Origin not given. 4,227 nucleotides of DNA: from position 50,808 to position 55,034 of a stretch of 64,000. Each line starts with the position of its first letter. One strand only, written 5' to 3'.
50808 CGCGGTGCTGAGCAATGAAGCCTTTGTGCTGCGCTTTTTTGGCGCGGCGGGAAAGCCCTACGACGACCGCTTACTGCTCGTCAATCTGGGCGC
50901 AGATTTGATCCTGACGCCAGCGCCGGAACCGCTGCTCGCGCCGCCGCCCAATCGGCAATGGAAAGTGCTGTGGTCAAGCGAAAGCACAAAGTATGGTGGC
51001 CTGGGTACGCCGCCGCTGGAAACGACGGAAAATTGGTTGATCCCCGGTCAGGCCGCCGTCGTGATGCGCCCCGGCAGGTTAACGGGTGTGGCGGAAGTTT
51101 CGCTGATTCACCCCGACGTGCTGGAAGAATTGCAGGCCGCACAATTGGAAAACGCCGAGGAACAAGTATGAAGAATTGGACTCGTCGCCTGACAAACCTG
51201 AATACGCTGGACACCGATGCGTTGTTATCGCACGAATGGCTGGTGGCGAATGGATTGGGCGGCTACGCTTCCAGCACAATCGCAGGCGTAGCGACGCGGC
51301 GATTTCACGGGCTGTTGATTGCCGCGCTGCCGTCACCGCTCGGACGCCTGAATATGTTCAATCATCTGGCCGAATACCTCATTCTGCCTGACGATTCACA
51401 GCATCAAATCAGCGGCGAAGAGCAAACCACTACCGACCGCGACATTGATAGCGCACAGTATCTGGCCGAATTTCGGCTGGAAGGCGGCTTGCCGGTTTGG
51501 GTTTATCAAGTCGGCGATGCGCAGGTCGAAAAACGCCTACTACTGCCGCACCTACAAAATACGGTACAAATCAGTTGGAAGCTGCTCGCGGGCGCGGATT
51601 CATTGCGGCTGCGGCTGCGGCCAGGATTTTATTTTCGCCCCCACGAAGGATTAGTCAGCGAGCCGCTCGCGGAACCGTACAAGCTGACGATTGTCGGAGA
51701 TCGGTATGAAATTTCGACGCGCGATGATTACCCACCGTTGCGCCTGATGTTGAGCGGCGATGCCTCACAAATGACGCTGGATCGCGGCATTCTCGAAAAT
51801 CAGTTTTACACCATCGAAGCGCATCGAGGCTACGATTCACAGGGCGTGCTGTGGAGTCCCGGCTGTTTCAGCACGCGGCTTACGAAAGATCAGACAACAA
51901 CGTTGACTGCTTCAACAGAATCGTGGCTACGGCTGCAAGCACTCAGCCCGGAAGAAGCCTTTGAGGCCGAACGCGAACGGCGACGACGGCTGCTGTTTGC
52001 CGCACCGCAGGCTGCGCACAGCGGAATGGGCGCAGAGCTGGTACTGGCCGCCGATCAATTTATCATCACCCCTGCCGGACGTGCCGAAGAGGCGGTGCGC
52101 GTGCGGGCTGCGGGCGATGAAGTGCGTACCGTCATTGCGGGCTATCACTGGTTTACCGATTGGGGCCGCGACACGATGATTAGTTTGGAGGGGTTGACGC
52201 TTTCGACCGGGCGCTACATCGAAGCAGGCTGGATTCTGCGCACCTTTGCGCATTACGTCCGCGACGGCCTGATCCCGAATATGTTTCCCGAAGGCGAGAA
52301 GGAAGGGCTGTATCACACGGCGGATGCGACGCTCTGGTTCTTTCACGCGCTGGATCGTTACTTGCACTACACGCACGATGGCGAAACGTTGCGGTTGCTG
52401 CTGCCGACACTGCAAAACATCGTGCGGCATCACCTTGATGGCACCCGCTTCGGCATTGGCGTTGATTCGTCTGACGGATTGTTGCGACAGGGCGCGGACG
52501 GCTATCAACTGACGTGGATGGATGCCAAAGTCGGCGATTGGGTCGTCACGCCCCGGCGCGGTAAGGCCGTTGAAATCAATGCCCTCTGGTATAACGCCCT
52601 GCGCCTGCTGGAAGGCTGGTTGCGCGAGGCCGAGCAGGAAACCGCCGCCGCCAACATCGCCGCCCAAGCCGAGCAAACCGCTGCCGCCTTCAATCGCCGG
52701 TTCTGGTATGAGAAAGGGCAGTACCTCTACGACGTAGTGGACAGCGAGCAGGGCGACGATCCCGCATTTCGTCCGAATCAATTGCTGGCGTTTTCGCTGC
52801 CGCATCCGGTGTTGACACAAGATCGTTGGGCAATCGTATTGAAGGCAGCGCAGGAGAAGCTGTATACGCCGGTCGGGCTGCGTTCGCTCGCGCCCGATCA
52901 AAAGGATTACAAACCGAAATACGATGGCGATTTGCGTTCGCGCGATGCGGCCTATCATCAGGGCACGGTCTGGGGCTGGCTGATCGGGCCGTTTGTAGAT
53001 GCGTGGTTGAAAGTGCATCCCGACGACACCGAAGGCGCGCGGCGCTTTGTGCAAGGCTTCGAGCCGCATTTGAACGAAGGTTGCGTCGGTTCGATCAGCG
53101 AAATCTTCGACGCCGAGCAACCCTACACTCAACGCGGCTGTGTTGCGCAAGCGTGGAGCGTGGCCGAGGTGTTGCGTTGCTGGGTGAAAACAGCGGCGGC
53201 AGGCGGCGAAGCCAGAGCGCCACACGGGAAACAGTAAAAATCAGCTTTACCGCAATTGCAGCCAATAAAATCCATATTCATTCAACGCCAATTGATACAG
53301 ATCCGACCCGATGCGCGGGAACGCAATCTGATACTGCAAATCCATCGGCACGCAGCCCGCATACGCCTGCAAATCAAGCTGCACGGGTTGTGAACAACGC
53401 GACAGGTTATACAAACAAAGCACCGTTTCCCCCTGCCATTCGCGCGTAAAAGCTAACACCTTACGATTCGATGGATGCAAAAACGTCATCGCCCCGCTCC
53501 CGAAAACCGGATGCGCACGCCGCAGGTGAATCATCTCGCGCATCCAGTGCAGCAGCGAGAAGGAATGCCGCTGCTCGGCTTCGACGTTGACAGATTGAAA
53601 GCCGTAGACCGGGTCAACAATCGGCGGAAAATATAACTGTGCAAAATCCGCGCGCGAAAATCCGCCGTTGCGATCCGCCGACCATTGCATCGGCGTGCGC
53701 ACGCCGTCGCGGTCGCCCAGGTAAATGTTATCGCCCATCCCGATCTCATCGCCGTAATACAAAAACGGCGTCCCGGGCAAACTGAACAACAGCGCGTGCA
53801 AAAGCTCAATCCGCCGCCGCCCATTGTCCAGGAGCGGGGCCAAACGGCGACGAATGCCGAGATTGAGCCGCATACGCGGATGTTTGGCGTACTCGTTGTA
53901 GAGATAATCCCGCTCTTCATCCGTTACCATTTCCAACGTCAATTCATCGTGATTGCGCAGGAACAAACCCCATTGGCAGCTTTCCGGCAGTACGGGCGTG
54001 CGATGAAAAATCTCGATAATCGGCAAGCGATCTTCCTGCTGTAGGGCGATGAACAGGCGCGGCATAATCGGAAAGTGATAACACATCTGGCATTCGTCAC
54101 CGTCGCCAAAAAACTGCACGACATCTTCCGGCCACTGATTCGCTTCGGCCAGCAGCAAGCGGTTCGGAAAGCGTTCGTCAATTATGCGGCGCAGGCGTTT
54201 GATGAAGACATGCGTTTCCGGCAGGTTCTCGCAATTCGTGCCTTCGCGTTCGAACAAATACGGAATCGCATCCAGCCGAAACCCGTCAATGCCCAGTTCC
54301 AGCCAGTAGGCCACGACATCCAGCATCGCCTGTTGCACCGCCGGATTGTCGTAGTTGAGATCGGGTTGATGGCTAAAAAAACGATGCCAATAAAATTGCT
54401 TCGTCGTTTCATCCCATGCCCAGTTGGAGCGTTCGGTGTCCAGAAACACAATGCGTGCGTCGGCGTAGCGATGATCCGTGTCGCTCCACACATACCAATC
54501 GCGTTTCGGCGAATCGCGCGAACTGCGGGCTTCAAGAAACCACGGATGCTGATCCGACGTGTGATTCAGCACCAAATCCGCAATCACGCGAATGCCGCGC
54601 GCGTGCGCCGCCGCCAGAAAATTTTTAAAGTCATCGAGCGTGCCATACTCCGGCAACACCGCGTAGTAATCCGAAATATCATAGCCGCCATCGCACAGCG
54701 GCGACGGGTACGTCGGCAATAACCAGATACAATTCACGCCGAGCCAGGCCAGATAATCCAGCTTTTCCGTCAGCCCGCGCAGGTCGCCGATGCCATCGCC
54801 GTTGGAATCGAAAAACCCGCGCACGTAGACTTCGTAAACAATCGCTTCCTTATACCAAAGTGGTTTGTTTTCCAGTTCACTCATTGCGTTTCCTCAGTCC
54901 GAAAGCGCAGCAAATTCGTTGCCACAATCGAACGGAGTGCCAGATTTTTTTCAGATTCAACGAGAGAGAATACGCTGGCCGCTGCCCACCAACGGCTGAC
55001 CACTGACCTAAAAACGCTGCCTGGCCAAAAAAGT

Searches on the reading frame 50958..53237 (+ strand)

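Call 46: search_protein_families(library=ncbifam, proteins=[window:50958-53237:+], max_evalue=0.00001)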
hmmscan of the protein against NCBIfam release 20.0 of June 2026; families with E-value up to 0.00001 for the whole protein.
window:50958-53237:+ (759 aa): 2 families
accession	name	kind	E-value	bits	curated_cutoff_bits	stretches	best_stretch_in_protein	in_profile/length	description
TIGR01561.1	gde_arch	hypoth_equivalog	3.4e-117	392.7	364.15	1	93-684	1-569/569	putative glycogen debranching enzyme, archaeal type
TIGR01531.1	glyc_debranch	equivalog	9.9e-33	112.5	1399.55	2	399-479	1021-1099/1443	glycogen debranching enzyme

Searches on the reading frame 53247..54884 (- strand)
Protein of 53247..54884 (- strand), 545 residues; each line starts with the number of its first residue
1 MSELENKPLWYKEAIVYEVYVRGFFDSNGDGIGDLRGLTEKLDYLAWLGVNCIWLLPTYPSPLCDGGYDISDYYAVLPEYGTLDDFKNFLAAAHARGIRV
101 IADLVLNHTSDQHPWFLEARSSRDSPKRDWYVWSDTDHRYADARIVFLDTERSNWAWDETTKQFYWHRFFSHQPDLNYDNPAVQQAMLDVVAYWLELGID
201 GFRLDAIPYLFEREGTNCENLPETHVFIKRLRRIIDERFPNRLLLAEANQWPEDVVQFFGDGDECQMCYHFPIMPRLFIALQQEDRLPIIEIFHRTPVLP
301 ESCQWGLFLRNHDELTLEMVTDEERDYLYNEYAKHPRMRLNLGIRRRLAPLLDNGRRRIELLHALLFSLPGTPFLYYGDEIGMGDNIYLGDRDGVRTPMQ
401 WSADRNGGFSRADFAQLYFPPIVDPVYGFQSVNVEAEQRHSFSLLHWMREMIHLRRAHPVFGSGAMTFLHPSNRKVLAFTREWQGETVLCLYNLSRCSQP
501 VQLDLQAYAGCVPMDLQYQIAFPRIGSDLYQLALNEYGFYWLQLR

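Call 46: search_protein_families(library=ncbifam, proteins=[window:53247-54884:-], max_evalue=0.00001)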
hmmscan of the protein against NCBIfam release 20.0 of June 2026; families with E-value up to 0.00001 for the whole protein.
window:53247-54884:- (545 aa): 35 families (the best 25 are shown)
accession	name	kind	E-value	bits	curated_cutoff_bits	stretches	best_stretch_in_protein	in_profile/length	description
TIGR02456.1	treS_nterm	equivalog_domain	1.2e-281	935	678.35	1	10-544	2-538/539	maltose alpha-D-glucosyltransferase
NF051899.1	BetGalacBglAAgro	equivalog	1.1e-101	340.9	900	2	10-213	2-205/537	beta-galactosidase BglA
TIGR02403.1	trehalose_treC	equivalog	2.4e-89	300.5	799.05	2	10-208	1-196/544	alpha,alpha-phosphotrehalase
NF008183.0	PRK10933.1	subfamily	5.2e-84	282.9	535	2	5-209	2-204/551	alpha,alpha-phosphotrehalase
NF041321.1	Alpha-amyl_MalA_Halo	equivalog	1.8e-43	148.9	875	1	3-206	249-429/666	alpha-amylase MalA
NF008051.0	PRK10785.1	equivalog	9.9e-42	142.9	568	1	33-248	176-373/607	maltodextrin glucosidase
NF041090.1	Cyc-maltodext_AglB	equivalog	2.3e-40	138.8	540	1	33-206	62-207/470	cyclomaltodextrinase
TIGR02402.1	trehalose_TreZ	equivalog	2.3e-28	98.8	538.8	1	11-109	92-186/545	malto-oligosyltrehalose trehalohydrolase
NF011083.0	PRK14510.1-2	equivalog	9.3e-21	73.1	1322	1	33-207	220-383/1186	bifunctional glycogen debranching protein GlgX/4-alpha-glucanotransferase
NF008967.0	PRK12313.1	equivalog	1.5e-15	56.7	577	1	13-110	147-246/633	1,4-alpha-glucan branching protein GlgB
TIGR02100.1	glgX_debranch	equivalog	2e-15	55.9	640.9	1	9-112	151-273/688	glycogen debranching protein GlgX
NF007060.0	PRK09505.2-5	equivalog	2.7e-14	52.1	790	1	33-109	232-322/690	alpha-amylase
NF007059.0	PRK09505.2-4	equivalog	1.4e-13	50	865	1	33-110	226-317/683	alpha-amylase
NF003811.1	PRK05402.1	equivalog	2.2e-13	49.7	741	1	15-113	142-242/619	1,4-alpha-glucan branching protein GlgB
TIGR02401.1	trehalose_TreY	equivalog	6.7e-12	44.5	498.65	1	39-118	19-102/838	malto-oligosyltrehalose synthase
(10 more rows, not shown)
